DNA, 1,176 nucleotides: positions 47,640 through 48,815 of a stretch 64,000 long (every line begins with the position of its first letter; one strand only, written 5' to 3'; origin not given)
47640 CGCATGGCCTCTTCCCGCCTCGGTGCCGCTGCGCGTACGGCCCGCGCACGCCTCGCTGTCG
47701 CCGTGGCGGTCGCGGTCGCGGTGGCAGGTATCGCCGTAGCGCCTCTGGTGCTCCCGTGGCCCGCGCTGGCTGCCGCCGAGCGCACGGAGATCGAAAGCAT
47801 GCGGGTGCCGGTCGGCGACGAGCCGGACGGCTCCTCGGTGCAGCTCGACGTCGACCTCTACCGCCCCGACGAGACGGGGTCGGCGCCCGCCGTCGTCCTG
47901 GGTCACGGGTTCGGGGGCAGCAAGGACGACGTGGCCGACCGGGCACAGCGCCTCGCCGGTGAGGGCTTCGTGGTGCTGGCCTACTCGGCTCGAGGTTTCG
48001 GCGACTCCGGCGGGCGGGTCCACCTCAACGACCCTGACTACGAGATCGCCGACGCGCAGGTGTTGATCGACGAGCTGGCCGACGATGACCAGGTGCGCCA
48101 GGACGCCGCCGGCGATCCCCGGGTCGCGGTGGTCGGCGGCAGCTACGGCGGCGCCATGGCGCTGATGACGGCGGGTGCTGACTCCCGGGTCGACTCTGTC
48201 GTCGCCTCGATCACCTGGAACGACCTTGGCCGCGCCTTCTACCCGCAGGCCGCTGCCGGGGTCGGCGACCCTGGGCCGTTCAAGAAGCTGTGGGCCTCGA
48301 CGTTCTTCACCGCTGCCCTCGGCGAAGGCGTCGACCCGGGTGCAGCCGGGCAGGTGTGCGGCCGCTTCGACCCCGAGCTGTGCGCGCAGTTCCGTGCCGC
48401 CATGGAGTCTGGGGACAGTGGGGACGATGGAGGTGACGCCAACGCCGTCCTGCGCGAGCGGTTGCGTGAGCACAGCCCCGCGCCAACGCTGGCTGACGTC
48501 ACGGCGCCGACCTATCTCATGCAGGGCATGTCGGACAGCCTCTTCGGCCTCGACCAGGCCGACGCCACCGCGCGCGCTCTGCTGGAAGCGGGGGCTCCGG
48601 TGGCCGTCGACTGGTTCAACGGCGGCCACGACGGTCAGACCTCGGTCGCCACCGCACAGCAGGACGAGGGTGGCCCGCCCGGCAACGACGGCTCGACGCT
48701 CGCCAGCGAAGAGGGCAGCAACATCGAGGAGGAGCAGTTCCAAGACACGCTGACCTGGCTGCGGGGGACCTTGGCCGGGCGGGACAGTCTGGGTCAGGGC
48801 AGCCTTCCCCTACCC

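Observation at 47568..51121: Extracytoplasmic serine hydrolase covalently fused across the membrane to an ABC ATPase, plus a permease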

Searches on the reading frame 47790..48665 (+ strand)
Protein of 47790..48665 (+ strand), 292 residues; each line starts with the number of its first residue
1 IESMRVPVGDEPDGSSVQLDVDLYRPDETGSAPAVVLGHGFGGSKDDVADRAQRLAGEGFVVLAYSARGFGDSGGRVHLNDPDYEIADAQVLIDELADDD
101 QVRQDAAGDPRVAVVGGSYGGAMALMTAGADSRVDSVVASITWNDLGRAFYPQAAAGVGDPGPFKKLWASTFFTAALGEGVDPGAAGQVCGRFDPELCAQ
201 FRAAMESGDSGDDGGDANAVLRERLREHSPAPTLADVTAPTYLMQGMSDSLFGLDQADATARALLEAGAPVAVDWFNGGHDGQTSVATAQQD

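Call 35: find_related_loci(query=A3, collection=genome_contigs, flank=6000)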
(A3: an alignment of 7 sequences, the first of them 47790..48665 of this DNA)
Query A3 (292 aa) in genome_contigs; peptide patterns used: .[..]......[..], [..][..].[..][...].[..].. (x = any residue, [..] = any of these).
600 stretches matched a pattern (row limit reached: there are more); 568 encode a relative of the query (tblastn E <= 1e-3); the best 80 are kept; 80 distinct loci.
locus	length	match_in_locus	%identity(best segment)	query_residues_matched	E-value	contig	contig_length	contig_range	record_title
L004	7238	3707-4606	63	2-280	9e-114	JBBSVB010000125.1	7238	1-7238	MAG: Actinomycetales bacterium isolate SVL2_sbin.62 SVL2_sbin.62_k141_1037103_length_7238_cov_9.4027, whole genome shotg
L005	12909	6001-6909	58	1-290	6e-106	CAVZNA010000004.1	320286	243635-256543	MAG: uncultured Actinomycetota bacterium isolate MFD01721.bin.2.27 genome assembly, contig: contig_38766, whole genome s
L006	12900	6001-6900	56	2-292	3e-103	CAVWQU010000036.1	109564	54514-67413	MAG: uncultured Actinomycetota bacterium isolate MFD09368.bin.3.343 genome assembly, contig: contig_5789, whole genome s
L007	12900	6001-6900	56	2-292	1e-101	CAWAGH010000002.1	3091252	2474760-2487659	MAG: uncultured Actinomycetota bacterium isolate MFD02581.bin.1.222 genome assembly, contig: contig_10611, whole genome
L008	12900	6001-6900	55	2-292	1e-101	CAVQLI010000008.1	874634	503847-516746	MAG: uncultured Actinomycetota bacterium isolate MFD02840.bin.1.91 genome assembly, contig: contig_5290, whole genome sh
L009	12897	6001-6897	57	3-292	2e-101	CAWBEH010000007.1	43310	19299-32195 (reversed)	MAG: uncultured Actinomycetota bacterium isolate MFD02840.bin.3.7 genome assembly, contig: contig_48830, whole genome sh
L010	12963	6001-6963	51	2-292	5e-97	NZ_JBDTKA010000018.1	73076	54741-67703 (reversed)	MAG: Lapillicoccus sp. isolate cluster2_bin.66 k127_4482558, whole genome shotgun sequence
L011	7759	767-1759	50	1-291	1e-95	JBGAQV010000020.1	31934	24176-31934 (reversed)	MAG: Dermatophilaceae bacterium isolate MAG_MBR_AS.12 MBRAS-12_NODE_20_length_31934_cov_5.466491, whole genome shotgun s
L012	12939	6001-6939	50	2-291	3e-91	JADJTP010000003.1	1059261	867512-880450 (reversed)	MAG: Actinomycetales bacterium isolate Hirt_18-Q3-R61-65_BAT3C.386 tig00316377-10-10584860, whole genome shotgun sequenc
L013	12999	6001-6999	49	3-292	5e-91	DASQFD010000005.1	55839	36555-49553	MAG TPA_asm: Dermatophilaceae bacterium isolate SMAG_U11771 k141_257355, whole genome shotgun sequence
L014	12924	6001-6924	51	8-285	1e-90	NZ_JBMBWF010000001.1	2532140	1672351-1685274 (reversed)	Knoellia sp. CPCC 206450 Scaffold1_1, whole genome shotgun sequence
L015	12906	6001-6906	53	2-285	7e-91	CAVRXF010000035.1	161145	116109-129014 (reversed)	MAG: uncultured Actinomycetota bacterium isolate MFD02199.bin.2.170 genome assembly, contig: contig_64913, whole genome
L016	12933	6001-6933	48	2-291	4e-88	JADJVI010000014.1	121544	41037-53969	MAG: Actinomycetales bacterium isolate Hjor_18-Q3-R7-51_BAT3C.81_sub tig00003210-10-1214510, whole genome shotgun sequen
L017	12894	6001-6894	52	2-287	1e-86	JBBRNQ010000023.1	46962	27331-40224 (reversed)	MAG: Actinomycetales bacterium isolate La1_metabat2.181 LA1C_B2.181_k141_1471957L_46962_cov_24.9278, whole genome shotgu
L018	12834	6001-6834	52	2-282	4e-86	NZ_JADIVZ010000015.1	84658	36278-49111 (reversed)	Nocardioides acrostichi strain CBS4Y-1 Scaffold15, whole genome shotgun sequence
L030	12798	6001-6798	53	17-281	5e-81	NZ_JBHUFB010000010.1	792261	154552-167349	Rhodococcus gannanensis strain CGMCC 1.15992 velvet_auto_105_10, whole genome shotgun sequence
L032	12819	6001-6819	50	2-282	8e-80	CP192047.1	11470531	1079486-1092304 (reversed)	Spirillospora sp. CA-255316 chromosome, complete genome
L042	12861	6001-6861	49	2-282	6e-77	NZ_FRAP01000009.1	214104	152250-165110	Pseudonocardia thermophila strain DSM 43832, whole genome shotgun sequence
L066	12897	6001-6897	46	5-281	9e-73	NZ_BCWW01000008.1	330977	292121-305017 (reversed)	Rhodococcoides fascians NBRC 12155 = LMG 3623 strain NBRC 12155, whole genome shotgun sequence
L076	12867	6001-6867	50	1-281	9e-72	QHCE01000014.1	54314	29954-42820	MAG: Acidimicrobiales bacterium isolate RRmetagenome_bin2 antarctic_metabat_spec_bin_10_contig_8360, whole genome shotgu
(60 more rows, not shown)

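Call 80: search_protein_families(library=pfam, proteins=[L032:2226-5039:-, L076:1802-4375:-, L042:2435-3916:-, L066:2768-5143:+, L066:10531-12780:-, L030:5220-5681:-], max_evalue=0.00001)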
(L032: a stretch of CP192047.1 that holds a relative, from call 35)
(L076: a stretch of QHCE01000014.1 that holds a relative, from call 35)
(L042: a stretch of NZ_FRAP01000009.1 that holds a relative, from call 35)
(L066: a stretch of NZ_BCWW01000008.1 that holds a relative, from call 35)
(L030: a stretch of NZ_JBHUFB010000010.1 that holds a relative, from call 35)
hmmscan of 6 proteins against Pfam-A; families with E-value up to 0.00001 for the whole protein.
L032:2226-5039:- (938 aa): 9 families
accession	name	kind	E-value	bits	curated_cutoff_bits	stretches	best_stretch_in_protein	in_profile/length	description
PF07690.21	MFS_1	-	7.4e-51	173.5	33.4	1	55-449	1-346/347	Major Facilitator Superfamily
PF13620.12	CarboxypepD_reg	-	2e-35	121.4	32.3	3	774-852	2-81/82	Carboxypeptidase regulatory-like domain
PF06609.19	TRI12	-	4.9e-19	68.7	23.2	1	36-472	29-480/599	Fungal trichothecene efflux pump (TRI12)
PF17210.9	SdrD_B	-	9.1e-18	64.9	29.7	2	867-930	21-82/112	SdrD B-like domain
PF00083.30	Sugar_tr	-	2.8e-12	46.7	22.3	1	84-221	46-187/452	Sugar (and other) transporter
PF13715.12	CarbopepD_reg_2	-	1.7e-10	41.2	32.2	0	775-850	2-74/88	CarboxypepD_reg-like domain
PF17802.7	SpaA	-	3.8e-10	40.2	23.1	0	782-824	12-56/91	Prealbumin-like fold domain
PF07210.18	DUF1416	-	6.6e-08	32.8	23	0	848-908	12-70/97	Protein of unknown function (DUF1416)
PF11974.14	bMG3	-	8.3e-08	32.6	34.9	0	867-901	25-59/103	Bacterial alpha-2-macroglobulin MG3 domain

L076:1802-4375:- (858 aa): 10 families
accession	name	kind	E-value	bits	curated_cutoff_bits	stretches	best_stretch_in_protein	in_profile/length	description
PF07690.21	MFS_1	-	1.9e-53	182.1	33.4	1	64-457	1-347/347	Major Facilitator Superfamily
PF13620.12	CarboxypepD_reg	-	1.9e-34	118.3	32.3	3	675-753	2-81/82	Carboxypeptidase regulatory-like domain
PF17210.9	SdrD_B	-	1.3e-18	67.6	29.7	2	680-729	17-66/112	SdrD B-like domain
PF13715.12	CarbopepD_reg_2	-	1.5e-18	67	32.2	1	676-754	2-77/88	CarboxypepD_reg-like domain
PF06609.19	TRI12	-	7.5e-18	64.7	23.2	1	54-476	39-477/599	Fungal trichothecene efflux pump (TRI12)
PF00083.30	Sugar_tr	-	1.4e-14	54.3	22.3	1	95-228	48-187/452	Sugar (and other) transporter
PF17802.7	SpaA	-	4.5e-12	46.4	23.1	0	767-812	11-58/91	Prealbumin-like fold domain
PF11974.14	bMG3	-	5.5e-11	42.8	34.9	0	686-728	27-63/103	Bacterial alpha-2-macroglobulin MG3 domain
PF07210.18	DUF1416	-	3.5e-10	40.1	23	0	744-835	7-94/97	Protein of unknown function (DUF1416)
PF09430.16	EMC7_beta-sandw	-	5.8e-06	26.9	26.6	0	706-749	24-68/122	ER membrane protein complex subunit 7, beta-sandwich domain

L042:2435-3916:- (494 aa): 2 families
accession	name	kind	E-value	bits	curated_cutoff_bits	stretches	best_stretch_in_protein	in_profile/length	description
PF07690.21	MFS_1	-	2e-52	178.7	33.4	1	32-432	2-346/347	Major Facilitator Superfamily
PF00083.30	Sugar_tr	-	8.9e-06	25.3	22.3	1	33-200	18-187/452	Sugar (and other) transporter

L066:2768-5143:+ (792 aa): 7 families
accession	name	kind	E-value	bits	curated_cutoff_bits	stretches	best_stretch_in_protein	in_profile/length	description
PF01443.25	Viral_helicase1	-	8.9e-12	45.7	21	1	559-773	43-226/228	Viral superfamily 1 RNA helicase core domain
PF13245.12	AAA_19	-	1.7e-10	41.7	25.1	0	230-268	3-41/134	AAA domain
PF00580.27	UvrD-helicase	-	2.1e-09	37.9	23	0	227-265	3-40/271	UvrD/REP helicase N-terminal domain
PF13538.12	UvrD_C_2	-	1.5e-08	34.8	27.4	1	725-774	2-52/52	UvrD-like helicase C-terminal domain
PF13361.12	UvrD_C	-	7e-08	32.7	25.6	1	711-773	271-345/350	UvrD-like helicase C-terminal domain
PF02562.22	PhoH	-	9.4e-08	32.2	27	0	530-621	69-165/205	PhoH-like protein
PF13604.12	AAA_30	-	4.2e-06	27.1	27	0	572-648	84-158/191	AAA domain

L066:10531-12780:- (750 aa): 6 families
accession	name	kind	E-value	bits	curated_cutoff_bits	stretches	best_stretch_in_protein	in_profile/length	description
PF17757.6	UvrB_inter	-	2.9e-33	114.3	22.9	1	213-302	1-91/91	UvrB interaction domain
PF12344.14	UvrB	-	3.2e-20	72.1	27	1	605-646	1-42/43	Ultra-violet resistance protein B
PF00271.37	Helicase_C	-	1.5e-19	70.7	23.5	1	486-598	4-109/110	Helicase conserved C-terminal domain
PF04851.21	ResIII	-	3.9e-10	40.3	22.5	1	70-146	7-84/164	Type III restriction enzyme, res subunit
PF00270.35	DEAD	-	2.5e-08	34.3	26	1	73-142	6-78/167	DEAD/DEAH box helicase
PF02151.25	UVR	-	2.1e-06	27.7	21.5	1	708-741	3-36/36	UvrB/uvrC motif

L030:5220-5681:- (154 aa): 1 family
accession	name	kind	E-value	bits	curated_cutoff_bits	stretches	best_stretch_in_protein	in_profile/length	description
PF00582.32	Usp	-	7e-29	101.6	24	1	9-152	2-141/141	Universal stress protein family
